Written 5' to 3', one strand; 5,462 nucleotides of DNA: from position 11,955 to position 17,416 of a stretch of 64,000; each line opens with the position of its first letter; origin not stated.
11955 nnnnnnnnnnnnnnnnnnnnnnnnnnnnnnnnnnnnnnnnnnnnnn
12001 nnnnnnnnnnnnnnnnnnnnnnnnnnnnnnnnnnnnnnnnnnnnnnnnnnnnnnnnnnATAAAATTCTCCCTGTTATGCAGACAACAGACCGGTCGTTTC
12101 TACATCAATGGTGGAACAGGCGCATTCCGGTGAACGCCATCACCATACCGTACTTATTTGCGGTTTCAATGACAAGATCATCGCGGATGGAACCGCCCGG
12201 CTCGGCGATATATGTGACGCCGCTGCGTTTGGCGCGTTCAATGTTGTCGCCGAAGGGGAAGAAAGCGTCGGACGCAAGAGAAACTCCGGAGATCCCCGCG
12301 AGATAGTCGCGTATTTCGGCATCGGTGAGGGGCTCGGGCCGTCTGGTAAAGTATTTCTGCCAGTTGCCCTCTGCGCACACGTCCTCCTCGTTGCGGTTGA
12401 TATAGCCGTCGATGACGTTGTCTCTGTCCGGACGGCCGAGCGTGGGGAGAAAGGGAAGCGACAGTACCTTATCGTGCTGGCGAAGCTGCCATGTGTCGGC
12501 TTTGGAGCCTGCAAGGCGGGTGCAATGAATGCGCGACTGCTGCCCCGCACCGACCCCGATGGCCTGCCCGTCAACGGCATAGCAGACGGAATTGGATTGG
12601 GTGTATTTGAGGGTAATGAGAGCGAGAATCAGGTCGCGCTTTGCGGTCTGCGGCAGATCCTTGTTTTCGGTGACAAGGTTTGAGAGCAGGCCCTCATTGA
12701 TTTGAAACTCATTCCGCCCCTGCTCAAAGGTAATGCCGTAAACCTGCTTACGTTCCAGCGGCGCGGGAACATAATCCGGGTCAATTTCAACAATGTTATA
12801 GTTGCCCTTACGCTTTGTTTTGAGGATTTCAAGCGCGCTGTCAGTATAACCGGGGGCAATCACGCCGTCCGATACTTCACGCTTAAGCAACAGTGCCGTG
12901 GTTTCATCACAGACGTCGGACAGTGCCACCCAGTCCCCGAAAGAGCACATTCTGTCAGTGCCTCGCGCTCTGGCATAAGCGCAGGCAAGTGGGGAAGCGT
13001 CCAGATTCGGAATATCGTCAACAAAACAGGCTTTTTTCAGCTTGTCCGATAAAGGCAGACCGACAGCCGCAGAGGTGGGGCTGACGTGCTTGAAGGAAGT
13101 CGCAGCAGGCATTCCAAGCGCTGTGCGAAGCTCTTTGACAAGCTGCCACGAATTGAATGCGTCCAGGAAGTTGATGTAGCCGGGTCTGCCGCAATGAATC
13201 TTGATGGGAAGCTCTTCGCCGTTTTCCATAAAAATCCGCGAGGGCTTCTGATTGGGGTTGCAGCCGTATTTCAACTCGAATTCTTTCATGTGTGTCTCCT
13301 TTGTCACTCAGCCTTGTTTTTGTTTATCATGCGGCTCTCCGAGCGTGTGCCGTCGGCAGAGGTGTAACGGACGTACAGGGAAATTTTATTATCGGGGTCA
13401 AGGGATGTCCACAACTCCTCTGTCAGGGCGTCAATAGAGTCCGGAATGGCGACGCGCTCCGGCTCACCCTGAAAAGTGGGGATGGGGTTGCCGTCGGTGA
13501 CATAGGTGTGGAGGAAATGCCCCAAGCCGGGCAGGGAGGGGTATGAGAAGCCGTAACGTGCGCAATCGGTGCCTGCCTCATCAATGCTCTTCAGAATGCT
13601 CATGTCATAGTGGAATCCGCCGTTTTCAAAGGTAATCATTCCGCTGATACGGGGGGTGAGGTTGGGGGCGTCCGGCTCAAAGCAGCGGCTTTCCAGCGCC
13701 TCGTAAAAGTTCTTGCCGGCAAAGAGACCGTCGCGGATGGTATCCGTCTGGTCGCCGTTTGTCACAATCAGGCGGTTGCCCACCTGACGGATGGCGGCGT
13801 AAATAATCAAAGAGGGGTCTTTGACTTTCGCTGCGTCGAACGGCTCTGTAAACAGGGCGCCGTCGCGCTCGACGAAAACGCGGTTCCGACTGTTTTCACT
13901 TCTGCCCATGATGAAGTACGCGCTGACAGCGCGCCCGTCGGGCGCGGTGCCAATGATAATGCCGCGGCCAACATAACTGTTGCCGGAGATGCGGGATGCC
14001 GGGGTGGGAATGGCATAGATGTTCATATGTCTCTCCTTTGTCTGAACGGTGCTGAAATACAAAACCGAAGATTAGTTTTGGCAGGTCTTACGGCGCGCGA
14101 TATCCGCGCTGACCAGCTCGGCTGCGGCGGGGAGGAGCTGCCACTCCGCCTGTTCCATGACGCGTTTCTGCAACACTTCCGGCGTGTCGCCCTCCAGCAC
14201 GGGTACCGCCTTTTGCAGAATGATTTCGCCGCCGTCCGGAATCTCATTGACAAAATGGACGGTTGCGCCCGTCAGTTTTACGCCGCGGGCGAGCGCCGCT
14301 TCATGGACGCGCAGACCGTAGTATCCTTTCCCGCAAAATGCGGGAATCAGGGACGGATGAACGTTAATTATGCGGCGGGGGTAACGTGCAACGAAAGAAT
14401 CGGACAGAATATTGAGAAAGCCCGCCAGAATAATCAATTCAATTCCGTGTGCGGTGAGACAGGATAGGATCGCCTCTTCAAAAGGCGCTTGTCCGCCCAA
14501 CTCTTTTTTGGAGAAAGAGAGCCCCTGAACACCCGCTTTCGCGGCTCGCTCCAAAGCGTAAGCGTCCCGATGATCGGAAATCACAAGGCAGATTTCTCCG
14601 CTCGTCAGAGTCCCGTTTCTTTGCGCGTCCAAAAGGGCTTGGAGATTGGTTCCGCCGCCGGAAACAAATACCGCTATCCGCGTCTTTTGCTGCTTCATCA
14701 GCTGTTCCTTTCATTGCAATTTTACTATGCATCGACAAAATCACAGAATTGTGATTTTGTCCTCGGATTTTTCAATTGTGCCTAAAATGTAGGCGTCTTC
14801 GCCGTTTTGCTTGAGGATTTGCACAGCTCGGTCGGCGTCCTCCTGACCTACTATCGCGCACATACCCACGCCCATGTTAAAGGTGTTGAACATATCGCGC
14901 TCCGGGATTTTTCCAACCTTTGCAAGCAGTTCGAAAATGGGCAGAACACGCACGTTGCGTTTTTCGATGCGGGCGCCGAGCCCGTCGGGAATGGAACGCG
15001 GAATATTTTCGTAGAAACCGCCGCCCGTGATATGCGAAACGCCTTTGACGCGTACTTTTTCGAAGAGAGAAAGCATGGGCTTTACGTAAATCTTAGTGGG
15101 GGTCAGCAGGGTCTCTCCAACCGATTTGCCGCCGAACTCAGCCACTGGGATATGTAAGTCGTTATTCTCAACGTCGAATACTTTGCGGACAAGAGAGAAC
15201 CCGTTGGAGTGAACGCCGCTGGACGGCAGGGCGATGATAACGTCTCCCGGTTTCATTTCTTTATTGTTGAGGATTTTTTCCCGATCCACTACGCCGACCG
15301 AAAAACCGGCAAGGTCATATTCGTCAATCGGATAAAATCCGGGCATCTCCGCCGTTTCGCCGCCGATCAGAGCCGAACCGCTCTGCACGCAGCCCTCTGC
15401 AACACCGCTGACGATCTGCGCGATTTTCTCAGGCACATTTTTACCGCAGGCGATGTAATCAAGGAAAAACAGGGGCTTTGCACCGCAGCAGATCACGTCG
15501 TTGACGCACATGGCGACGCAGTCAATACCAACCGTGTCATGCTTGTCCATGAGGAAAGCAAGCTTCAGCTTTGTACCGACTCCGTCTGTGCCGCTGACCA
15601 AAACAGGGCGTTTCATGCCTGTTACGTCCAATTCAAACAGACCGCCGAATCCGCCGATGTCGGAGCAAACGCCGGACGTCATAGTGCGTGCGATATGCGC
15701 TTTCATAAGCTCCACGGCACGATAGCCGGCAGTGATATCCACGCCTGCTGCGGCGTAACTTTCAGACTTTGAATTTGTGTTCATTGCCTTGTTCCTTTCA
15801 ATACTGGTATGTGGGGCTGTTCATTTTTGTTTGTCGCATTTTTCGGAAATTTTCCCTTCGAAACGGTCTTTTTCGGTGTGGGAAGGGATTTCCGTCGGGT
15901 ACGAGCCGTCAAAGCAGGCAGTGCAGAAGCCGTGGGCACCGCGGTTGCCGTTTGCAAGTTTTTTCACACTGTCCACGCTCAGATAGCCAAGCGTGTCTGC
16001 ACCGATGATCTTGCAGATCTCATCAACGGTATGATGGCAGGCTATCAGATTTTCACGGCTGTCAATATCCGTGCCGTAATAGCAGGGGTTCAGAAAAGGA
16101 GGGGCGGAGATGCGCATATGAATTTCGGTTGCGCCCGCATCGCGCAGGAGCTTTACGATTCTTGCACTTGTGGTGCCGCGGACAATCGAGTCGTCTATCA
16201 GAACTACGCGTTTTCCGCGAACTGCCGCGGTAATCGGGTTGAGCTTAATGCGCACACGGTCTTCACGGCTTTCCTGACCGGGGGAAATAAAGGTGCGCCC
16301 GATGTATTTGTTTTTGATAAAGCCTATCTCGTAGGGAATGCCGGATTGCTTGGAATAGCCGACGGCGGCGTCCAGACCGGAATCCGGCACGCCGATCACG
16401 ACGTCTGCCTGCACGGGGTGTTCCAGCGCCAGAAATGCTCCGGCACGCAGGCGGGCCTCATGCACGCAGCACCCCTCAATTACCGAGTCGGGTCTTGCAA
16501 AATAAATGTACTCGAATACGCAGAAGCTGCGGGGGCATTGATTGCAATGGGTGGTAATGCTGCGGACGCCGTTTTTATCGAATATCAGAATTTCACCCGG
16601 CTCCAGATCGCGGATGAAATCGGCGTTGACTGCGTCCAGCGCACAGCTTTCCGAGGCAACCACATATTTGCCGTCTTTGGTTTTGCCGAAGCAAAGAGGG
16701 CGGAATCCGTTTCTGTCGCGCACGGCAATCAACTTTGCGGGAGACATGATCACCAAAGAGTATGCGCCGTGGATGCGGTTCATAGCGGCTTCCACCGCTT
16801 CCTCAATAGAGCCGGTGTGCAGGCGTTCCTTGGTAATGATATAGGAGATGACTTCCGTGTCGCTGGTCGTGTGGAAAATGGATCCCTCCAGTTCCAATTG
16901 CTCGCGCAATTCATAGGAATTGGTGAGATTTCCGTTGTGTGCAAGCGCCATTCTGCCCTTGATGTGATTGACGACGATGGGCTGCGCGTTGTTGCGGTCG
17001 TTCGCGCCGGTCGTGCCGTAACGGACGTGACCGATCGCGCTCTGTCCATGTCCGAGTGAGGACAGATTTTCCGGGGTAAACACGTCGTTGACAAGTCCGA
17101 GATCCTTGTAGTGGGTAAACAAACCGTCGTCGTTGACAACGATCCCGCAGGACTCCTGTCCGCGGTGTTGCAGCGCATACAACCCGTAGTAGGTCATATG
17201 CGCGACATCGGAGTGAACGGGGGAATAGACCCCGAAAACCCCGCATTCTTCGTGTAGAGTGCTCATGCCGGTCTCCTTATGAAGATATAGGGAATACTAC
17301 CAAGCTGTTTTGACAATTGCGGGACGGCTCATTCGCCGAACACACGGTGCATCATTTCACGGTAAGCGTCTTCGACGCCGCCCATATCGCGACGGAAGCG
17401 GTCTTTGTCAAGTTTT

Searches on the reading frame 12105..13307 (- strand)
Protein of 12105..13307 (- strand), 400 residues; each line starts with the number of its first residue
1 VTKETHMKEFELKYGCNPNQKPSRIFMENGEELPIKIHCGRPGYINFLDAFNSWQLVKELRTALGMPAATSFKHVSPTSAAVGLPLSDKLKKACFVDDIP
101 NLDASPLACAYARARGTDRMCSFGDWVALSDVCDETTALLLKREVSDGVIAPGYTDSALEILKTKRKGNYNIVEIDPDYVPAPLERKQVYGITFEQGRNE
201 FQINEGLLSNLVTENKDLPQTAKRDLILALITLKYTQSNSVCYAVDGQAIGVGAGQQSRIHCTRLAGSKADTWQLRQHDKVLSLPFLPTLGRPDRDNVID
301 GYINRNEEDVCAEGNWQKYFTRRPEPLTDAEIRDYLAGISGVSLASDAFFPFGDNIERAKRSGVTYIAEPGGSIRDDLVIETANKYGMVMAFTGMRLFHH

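Call 74: search_protein_families(library=pfam, proteins=[window:12105-13307:-], max_evalue=0.00001)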
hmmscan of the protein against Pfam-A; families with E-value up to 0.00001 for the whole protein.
window:12105-13307:- (400 aa): 1 family
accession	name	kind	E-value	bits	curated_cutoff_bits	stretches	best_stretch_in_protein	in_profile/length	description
PF01808.24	AICARFT_IMPCHas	-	8.2e-53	180.3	25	1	6-269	73-311/311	AICARFT/IMPCHase bienzyme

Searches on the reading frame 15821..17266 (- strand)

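Call 74: search_protein_families(library=pfam, proteins=[window:15821-17266:-], max_evalue=0.00001)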
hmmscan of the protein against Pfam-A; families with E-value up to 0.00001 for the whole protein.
window:15821-17266:- (481 aa): 4 families
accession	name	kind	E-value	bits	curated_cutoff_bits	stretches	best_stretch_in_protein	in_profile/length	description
PF13537.11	GATase_7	-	1.2e-21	77.4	25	1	90-211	9-122/123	Glutamine amidotransferase domain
PF13522.11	GATase_6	-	3.5e-20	72.8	27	1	73-206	9-130/130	Glutamine amidotransferase domain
PF00156.33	Pribosyltran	-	1.8e-08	34.3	26.3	1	286-384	29-120/158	Phosphoribosyl transferase domain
PF00310.26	GATase_2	-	2.5e-06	27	19.9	0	167-232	330-397/420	Glutamine amidotransferases class-II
